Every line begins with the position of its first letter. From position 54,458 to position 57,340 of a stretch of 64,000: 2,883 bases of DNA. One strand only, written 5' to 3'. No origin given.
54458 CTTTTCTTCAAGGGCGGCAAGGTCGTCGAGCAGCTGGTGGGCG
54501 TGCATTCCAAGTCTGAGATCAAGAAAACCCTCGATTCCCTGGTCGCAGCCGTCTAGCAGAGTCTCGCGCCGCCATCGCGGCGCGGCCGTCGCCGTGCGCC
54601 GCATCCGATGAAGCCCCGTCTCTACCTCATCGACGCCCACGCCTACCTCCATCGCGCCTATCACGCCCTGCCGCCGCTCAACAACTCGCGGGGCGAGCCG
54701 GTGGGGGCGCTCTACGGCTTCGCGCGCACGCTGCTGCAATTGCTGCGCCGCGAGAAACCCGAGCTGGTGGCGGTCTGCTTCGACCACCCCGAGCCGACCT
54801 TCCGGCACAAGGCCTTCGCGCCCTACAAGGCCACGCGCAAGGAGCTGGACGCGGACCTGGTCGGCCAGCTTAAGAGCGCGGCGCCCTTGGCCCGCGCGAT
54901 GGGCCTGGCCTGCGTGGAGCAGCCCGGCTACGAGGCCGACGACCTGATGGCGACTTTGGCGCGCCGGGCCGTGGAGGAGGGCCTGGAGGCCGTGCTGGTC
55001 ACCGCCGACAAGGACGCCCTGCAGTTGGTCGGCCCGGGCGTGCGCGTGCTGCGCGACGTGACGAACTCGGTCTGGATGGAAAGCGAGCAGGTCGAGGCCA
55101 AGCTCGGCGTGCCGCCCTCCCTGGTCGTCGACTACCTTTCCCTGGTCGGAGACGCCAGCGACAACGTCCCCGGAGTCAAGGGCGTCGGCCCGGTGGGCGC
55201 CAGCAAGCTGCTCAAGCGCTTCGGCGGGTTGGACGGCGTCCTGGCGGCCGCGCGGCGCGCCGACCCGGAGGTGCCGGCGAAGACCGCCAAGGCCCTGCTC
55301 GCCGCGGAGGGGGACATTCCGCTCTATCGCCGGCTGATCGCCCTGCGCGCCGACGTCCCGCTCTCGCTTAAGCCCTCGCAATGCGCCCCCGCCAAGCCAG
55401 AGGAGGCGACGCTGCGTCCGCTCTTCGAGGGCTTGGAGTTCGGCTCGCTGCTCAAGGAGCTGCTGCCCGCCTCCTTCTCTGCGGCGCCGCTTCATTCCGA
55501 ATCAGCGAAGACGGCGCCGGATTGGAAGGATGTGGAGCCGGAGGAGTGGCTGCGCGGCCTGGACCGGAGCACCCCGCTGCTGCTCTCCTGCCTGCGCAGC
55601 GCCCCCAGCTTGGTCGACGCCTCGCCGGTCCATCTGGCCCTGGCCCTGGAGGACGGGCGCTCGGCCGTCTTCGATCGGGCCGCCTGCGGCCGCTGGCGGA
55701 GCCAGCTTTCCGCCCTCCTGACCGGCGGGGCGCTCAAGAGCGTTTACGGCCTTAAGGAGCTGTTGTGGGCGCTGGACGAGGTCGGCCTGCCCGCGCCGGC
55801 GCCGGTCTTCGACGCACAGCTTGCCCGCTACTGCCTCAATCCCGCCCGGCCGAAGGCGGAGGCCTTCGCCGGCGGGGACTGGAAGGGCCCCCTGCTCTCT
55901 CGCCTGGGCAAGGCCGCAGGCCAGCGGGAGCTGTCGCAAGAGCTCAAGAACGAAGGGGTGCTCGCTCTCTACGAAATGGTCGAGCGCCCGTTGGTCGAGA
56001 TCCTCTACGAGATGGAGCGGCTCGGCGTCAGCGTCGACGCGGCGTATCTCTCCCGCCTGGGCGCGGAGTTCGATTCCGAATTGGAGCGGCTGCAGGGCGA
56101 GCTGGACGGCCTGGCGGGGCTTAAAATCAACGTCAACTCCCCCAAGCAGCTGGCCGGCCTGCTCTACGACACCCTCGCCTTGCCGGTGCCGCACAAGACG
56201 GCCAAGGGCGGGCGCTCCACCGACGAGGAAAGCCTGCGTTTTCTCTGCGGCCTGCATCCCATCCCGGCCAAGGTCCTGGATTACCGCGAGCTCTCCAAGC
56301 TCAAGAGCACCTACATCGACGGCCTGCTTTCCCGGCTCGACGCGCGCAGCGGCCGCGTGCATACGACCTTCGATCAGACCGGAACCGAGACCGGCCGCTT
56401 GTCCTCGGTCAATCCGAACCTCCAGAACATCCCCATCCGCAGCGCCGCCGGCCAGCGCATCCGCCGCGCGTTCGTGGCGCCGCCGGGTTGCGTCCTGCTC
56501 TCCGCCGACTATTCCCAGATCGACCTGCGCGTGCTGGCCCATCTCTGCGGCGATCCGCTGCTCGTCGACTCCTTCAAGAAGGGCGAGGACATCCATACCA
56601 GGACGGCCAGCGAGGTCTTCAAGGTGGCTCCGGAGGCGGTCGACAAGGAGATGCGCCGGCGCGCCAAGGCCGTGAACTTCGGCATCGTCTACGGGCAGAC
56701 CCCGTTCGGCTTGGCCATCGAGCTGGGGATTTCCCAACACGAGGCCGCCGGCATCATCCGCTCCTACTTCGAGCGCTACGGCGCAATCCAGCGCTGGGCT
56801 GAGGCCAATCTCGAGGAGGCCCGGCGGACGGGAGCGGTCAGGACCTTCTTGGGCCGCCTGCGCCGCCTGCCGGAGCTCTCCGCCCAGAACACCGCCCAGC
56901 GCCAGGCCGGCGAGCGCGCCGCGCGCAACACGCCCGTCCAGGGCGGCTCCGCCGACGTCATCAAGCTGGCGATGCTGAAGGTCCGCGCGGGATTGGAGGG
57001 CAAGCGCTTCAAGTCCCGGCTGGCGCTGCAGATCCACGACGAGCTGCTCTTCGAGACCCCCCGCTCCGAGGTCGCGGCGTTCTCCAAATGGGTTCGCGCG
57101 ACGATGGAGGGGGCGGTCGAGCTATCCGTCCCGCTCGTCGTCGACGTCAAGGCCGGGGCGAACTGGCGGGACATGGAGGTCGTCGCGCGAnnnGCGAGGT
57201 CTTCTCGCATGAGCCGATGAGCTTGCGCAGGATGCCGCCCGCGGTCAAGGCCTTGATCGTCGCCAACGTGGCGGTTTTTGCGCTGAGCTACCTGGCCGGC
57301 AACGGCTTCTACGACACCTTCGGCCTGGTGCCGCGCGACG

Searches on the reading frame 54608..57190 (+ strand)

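Call 9: search_protein_families(library=pfam, proteins=[window:54608-57190:+], max_evalue=0.01)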
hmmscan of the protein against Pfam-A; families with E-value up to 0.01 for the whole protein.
window:54608-57190:+ (861 aa): 3 families
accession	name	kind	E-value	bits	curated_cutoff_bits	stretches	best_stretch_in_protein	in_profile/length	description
PF00476.26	DNA_pol_A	-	1.2e-143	479.1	34.3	1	479-854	2-380/381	DNA polymerase family A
PF02739.22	5_3_exonuc_N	-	1.4e-50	171.7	34.3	1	4-167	1-164/164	5'-3' exonuclease, N-terminal resolvase-like domain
PF01367.25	5_3_exonuc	-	2.1e-22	79.9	40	1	168-265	1-95/97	5'-3' exonuclease, C-terminal SAM fold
